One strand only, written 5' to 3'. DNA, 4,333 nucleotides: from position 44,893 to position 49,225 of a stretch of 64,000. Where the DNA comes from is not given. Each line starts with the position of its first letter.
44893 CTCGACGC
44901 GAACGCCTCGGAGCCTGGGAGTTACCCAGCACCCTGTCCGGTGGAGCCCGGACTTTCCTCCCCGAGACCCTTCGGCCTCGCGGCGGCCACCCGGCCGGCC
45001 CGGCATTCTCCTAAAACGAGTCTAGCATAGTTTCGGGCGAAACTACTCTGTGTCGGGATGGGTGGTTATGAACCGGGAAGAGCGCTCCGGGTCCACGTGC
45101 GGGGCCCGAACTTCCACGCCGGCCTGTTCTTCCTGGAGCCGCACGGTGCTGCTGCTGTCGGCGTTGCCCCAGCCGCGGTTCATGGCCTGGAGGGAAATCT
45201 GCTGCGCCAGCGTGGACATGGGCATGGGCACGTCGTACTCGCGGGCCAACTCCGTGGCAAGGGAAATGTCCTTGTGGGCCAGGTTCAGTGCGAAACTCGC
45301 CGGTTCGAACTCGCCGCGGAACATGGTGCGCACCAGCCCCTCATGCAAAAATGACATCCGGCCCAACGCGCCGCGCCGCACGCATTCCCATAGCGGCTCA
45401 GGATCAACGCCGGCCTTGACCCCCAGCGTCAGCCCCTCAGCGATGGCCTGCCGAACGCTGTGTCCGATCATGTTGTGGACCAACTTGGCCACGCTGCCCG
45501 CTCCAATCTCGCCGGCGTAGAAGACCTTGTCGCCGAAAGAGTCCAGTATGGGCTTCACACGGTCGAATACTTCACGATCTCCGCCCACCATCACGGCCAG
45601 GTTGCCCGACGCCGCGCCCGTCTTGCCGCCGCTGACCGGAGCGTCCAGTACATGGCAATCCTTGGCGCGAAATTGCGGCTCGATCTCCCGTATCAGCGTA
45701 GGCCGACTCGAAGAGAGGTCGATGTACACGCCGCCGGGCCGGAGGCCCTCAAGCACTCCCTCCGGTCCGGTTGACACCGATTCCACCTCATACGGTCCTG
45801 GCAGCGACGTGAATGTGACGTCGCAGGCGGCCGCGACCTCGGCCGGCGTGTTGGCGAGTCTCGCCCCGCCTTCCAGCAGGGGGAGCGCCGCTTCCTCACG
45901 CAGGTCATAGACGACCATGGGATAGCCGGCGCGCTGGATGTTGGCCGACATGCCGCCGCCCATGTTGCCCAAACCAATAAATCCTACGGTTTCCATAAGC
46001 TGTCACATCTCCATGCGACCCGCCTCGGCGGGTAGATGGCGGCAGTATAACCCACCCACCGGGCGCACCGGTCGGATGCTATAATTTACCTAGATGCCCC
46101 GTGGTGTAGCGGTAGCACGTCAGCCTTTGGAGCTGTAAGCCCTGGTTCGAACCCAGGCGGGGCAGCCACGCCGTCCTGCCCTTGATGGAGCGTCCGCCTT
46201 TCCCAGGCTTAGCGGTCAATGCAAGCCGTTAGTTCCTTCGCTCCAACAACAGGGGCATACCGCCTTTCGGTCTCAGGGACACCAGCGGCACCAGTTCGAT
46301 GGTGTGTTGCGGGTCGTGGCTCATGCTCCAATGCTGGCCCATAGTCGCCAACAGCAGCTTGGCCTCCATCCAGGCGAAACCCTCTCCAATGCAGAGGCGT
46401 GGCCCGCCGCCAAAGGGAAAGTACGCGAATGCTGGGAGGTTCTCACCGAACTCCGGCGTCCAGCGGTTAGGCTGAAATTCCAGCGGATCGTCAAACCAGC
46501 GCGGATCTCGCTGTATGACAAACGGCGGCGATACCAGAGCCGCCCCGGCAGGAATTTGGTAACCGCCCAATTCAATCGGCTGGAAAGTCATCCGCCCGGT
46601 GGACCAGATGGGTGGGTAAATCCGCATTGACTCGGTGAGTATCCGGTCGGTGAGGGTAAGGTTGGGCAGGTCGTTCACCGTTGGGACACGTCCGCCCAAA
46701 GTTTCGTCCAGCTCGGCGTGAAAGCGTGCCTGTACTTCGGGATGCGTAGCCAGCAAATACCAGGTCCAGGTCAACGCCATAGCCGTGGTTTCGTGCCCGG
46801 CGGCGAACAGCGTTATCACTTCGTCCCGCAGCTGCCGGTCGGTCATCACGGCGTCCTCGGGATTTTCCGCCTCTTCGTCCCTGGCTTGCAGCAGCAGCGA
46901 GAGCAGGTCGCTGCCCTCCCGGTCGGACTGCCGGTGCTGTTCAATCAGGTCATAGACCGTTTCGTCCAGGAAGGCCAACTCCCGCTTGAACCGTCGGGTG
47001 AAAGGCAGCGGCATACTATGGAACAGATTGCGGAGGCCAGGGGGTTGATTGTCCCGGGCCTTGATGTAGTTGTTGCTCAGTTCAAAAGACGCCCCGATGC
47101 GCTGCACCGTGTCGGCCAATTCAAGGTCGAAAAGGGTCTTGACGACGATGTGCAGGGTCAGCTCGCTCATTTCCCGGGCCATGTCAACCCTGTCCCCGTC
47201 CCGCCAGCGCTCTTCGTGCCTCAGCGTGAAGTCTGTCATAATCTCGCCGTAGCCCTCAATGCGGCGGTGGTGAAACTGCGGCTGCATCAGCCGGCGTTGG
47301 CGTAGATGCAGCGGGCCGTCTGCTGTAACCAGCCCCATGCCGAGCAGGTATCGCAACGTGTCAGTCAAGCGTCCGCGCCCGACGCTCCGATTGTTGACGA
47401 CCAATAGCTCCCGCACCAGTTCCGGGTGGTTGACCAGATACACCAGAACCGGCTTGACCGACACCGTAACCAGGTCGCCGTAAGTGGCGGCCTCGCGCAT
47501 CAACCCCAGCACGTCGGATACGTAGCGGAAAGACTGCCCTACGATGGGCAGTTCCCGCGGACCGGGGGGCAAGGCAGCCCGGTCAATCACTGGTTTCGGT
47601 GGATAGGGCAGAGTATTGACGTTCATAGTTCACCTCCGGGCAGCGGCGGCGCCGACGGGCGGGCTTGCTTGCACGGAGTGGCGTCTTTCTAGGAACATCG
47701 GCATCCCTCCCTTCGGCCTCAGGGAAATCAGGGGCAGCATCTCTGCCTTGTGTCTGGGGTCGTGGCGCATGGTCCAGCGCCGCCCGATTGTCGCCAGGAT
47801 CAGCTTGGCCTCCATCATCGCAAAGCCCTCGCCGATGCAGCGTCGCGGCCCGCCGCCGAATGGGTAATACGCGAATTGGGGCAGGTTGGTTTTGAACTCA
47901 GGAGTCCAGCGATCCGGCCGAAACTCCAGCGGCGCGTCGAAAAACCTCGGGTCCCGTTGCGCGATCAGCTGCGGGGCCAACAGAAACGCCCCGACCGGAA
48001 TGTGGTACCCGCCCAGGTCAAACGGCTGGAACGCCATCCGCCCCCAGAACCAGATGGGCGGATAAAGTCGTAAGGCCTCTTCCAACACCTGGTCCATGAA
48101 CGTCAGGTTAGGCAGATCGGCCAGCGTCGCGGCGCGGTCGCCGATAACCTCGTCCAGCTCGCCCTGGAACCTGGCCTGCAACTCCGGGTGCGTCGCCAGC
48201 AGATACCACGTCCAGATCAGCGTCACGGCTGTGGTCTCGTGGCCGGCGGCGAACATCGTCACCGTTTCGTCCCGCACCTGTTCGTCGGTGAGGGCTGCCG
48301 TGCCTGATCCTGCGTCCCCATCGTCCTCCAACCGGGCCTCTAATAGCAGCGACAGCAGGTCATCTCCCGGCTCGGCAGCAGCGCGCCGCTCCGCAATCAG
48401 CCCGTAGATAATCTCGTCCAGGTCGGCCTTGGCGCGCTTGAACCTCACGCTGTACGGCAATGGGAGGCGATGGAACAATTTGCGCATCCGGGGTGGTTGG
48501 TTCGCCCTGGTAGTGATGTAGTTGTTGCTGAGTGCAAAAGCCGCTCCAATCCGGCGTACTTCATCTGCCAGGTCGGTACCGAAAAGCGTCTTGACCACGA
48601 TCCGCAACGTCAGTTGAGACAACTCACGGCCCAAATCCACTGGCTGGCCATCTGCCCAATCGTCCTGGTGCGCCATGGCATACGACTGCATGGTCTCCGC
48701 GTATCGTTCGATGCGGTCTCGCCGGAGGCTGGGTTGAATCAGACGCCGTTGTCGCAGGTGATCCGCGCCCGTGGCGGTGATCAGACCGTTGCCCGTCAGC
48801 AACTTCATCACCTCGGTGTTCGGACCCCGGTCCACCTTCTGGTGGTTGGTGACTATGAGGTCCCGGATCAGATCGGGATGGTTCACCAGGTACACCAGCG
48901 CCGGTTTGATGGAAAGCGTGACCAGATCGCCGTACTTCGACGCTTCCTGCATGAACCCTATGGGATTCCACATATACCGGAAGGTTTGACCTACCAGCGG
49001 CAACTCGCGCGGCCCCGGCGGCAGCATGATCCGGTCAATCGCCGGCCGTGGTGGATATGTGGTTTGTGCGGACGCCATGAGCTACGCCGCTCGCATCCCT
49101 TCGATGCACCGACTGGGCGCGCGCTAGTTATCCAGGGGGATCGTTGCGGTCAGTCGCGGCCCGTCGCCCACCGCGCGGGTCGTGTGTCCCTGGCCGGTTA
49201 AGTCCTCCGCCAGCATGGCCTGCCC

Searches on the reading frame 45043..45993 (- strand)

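Call 16: search_protein_families(library=pfam, proteins=[window:45043-45993:-], max_evalue=0.001)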
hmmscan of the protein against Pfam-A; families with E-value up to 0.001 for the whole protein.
window:45043-45993:- (316 aa): 3 families
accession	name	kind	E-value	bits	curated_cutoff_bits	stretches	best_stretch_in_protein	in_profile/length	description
PF03446.21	NAD_binding_2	-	4.9e-48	163.6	21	1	2-161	1-161/161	NAD binding domain of 6-phosphogluconate dehydrogenase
PF14833.11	NAD_binding_11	-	4e-24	85.6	30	1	164-286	1-121/122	NAD-binding of NADP-dependent 3-hydroxyisobutyrate dehydrogenase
PF03807.23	F420_oxidored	-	1e-05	26.5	21.6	1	2-73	1-75/94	NADP oxidoreductase coenzyme F420-dependent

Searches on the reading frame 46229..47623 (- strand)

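Call 16: search_protein_families(library=pfam, proteins=[window:46229-47623:-], max_evalue=0.001)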
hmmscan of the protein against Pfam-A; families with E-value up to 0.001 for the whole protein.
window:46229-47623:- (464 aa): 1 family
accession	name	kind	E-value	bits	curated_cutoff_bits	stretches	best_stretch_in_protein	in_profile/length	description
PF00067.27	p450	-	2.8e-84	284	22.8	1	19-444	1-444/462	Cytochrome P450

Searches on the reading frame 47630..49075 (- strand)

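Call 16: search_protein_families(library=pfam, proteins=[window:47630-49075:-], max_evalue=0.001)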
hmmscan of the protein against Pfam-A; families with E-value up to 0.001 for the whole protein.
window:47630-49075:- (481 aa): 1 family
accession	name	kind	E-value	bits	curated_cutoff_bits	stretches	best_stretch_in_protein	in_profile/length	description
PF00067.27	p450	-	1e-81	275.5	22.8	1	19-445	1-443/462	Cytochrome P450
